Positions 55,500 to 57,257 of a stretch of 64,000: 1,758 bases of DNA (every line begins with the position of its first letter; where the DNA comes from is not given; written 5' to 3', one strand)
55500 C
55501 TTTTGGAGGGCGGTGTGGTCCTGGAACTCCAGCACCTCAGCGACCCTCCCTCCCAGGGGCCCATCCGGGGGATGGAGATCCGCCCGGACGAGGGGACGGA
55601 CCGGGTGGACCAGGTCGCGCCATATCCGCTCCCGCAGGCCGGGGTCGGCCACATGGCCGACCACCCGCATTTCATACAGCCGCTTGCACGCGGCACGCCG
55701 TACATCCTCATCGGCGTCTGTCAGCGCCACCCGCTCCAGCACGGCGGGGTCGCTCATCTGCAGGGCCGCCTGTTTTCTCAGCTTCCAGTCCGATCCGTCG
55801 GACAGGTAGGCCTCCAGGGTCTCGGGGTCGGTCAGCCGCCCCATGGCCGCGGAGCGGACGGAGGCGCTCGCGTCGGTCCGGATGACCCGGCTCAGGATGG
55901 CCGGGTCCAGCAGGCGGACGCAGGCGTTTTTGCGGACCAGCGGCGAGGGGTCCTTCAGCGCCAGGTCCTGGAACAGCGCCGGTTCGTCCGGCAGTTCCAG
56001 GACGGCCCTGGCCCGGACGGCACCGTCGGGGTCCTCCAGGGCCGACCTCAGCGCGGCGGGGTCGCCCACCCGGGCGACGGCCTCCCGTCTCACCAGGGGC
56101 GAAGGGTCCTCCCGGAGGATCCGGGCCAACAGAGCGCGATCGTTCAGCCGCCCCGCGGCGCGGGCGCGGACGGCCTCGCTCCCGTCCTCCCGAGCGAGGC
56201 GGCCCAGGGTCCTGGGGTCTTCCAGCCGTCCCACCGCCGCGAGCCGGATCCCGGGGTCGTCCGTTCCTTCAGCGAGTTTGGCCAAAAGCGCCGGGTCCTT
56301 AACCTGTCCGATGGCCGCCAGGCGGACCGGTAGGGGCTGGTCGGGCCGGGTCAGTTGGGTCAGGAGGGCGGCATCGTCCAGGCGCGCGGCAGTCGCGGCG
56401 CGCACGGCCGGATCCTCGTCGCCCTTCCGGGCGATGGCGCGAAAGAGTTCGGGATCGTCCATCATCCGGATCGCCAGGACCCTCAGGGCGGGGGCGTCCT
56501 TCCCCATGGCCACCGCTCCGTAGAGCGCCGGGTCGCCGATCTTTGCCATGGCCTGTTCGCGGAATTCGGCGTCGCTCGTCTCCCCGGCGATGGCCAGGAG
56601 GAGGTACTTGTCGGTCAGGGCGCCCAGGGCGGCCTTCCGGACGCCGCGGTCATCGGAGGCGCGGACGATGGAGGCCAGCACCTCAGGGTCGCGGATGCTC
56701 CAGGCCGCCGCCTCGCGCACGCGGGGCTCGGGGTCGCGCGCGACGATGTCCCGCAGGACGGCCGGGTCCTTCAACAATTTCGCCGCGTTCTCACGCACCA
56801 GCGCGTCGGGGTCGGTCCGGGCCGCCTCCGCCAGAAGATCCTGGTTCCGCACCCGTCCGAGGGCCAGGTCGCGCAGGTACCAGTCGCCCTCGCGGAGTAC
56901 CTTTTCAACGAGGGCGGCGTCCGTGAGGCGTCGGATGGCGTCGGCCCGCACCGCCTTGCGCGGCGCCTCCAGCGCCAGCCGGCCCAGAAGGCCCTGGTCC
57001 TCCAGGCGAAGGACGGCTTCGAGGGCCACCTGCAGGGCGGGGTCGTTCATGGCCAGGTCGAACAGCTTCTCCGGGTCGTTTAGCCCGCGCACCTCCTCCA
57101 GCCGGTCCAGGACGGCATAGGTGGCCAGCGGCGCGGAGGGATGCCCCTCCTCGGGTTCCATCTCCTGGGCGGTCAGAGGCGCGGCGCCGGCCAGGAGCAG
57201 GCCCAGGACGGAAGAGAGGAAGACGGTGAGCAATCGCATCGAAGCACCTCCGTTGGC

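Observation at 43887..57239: Duplicated two-gene module: a secreted HEAT-repeat protein next to a ~1,400-aa cysteine-rich secreted protein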

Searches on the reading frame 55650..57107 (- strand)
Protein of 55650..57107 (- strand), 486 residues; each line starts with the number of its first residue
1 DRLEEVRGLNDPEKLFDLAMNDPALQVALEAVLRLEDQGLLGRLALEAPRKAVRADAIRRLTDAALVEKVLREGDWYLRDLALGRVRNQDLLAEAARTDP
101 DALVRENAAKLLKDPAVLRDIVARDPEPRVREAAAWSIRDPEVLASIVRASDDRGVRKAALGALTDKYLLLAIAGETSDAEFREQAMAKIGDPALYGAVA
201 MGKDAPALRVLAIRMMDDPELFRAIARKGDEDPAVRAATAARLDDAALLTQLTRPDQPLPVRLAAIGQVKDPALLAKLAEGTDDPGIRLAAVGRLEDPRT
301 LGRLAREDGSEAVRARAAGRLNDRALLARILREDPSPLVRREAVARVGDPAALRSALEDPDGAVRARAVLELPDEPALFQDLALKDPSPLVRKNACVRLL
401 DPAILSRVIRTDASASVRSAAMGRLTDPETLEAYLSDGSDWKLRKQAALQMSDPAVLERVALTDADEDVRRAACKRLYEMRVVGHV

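Call 103: search_solved_structures(query=window:55650-57107:-, max_evalue=10)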
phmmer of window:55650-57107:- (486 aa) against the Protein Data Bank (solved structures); distinct sequences matched with E-value up to 10: 0.
